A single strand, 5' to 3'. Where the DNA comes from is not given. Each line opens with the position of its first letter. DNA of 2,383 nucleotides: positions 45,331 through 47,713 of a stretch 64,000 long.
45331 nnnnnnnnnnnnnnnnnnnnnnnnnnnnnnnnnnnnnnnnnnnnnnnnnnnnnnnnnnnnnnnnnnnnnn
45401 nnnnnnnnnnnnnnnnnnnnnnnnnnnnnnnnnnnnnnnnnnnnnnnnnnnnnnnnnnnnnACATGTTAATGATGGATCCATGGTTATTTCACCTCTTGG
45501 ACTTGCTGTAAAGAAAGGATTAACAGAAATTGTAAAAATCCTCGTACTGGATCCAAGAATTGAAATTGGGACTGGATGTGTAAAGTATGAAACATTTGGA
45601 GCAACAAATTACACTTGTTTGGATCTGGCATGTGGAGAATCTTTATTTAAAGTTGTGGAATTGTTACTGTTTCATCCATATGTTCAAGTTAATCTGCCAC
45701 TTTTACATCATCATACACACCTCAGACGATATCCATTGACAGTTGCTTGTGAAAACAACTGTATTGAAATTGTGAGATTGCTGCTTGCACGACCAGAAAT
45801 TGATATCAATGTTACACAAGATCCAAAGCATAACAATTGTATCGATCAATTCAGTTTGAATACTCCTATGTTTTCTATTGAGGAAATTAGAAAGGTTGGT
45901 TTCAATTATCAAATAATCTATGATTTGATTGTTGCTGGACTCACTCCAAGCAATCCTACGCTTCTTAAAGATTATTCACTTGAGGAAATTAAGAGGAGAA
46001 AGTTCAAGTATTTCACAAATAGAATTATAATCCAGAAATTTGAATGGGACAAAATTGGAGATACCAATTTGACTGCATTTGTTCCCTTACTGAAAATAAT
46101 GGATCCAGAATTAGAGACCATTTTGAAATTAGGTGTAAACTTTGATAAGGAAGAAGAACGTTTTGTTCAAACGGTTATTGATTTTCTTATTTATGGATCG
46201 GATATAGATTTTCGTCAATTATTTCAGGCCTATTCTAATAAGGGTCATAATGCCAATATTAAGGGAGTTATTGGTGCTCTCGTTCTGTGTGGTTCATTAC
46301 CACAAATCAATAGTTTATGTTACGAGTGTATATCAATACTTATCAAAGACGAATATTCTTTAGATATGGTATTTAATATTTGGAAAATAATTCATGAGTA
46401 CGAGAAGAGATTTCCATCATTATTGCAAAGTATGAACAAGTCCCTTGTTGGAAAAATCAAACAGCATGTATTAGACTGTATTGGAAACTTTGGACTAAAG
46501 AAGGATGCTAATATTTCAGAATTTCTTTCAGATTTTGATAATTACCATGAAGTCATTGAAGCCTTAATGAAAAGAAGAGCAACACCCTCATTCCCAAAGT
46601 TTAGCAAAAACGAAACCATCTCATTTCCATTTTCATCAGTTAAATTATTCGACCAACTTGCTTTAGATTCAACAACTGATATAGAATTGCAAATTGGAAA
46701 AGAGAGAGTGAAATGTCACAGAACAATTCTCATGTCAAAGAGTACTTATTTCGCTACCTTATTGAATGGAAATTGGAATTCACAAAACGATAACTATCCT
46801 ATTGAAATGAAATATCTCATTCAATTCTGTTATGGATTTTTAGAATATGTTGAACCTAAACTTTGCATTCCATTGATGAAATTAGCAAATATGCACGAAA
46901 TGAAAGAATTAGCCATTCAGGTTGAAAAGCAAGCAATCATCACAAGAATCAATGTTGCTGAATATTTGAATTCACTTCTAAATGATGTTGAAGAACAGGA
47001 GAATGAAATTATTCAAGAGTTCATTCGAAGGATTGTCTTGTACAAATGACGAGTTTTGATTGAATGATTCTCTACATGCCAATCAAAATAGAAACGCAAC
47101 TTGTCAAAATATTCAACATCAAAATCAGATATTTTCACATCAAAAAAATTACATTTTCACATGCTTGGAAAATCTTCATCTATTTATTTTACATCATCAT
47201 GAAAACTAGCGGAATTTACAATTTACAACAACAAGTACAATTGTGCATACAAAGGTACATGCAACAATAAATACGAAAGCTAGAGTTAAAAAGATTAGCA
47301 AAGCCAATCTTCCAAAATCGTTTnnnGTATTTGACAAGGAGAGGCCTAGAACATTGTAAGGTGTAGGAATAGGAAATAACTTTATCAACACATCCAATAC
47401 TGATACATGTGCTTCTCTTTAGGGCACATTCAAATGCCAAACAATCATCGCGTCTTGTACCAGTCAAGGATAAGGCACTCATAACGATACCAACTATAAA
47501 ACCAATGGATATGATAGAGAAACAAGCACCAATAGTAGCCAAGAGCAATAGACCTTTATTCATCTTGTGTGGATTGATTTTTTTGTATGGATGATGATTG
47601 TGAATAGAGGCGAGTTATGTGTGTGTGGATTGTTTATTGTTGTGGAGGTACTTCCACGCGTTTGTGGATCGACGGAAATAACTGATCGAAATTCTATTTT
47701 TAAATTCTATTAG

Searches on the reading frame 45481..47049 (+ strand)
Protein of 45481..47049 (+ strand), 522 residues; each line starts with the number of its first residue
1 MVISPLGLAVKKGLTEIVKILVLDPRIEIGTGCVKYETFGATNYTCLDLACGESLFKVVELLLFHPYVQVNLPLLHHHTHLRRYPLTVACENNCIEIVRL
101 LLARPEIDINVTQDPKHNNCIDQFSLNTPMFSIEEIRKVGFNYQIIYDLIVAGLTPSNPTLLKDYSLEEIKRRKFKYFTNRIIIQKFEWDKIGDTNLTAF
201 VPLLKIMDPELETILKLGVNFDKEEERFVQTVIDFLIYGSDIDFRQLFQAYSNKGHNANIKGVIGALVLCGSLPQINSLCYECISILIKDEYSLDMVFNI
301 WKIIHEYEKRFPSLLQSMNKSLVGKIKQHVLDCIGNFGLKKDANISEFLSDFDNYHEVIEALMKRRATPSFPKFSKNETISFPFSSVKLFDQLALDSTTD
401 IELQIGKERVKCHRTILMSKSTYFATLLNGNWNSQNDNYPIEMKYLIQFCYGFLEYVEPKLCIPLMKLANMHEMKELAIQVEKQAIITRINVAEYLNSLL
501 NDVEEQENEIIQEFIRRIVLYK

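Call 7: search_protein_families(library=pfam, proteins=[window:45481-47049:+], max_evalue=1)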
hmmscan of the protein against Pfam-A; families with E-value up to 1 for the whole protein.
window:45481-47049:+ (522 aa): 8 families
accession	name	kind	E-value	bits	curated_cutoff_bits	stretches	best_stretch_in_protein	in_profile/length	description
PF13606.12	Ank_3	-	9.3e-11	41.3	22.3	1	83-111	3-30/30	Ankyrin repeat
PF00023.36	Ank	-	7.8e-10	38.9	21.1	1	84-111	4-30/33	Ankyrin repeat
PF12796.13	Ank_2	-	4.3e-09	37.2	27.3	1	4-71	31-87/90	Ankyrin repeats (3 copies)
PF00651.37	BTB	-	5.4e-09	36.7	20.5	1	393-484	5-105/110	BTB/POZ domain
PF13857.12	Ank_5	-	4.8e-07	30.5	27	1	74-112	7-45/56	Ankyrin repeats (many copies)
PF03962.21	Mnd1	-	0.011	16.4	23.5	1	470-502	10-42/60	Mnd1 HTH domain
PF13637.12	Ank_4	-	0.014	16.2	22.7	1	86-114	1-27/50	Ankyrin repeats (many copies)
PF12018.13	FAP206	-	0.068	12.9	33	1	438-513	12-82/272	Domain of unknown function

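Call 39: find_encoding_contigs(protein=window:45481-47049:+, flank=6000, max_places=4)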
Protein window:45481-47049:+ (522 aa): no gene with exactly this product is on record in the collection.

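Call 40: find_homologous_proteins(query=window:45481-47049:+, max_evalue=1e-30)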
Query window:45481-47049:+ (522 aa): 1 proteins with E <= 1e-30 among 8000 candidates.
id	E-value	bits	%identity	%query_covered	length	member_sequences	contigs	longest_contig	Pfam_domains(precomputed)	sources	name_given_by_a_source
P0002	0.0e+0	1182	100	100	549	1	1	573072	PF00651.38,PF13606.13,PF13857.13,PF12796.14,PF00023.37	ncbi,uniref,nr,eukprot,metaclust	ncbi:predicted protein [Naegleria gruberi]|uniref:Predicted protein n=1 Tax=Naegleria gruberi TaxID=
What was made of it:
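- Tried and rejected: A homology search with the neighbour found only the NCBI protein (call 40).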

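Call 41: find_encoding_contigs(protein=P0002, flank=10000, max_places=3)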
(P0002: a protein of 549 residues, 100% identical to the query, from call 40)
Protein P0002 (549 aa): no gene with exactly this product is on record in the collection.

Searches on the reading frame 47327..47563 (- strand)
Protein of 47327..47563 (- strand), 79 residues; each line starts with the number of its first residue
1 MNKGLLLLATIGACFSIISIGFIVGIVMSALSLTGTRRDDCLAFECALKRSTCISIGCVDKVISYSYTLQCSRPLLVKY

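Call 10: list_cluster_members(proteins=[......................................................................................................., window:47327-47563:-, P0001])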
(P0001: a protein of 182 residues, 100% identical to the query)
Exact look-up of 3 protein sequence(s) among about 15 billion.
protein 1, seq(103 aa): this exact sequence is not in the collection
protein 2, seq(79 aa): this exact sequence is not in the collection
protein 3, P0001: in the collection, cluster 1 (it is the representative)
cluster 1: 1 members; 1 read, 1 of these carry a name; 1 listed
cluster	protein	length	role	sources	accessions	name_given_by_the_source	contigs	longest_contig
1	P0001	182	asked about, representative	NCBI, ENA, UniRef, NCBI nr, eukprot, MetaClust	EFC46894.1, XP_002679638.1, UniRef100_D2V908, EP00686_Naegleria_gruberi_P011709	predicted protein [Naegleria gruberi] | Predicted protein n=1 Tax=Naegleria gruberi TaxID=5762 RepID=D2V908_NAEGR | uncharacterized protein NAEGRDRAFT_65348 [Naegleria gruberi]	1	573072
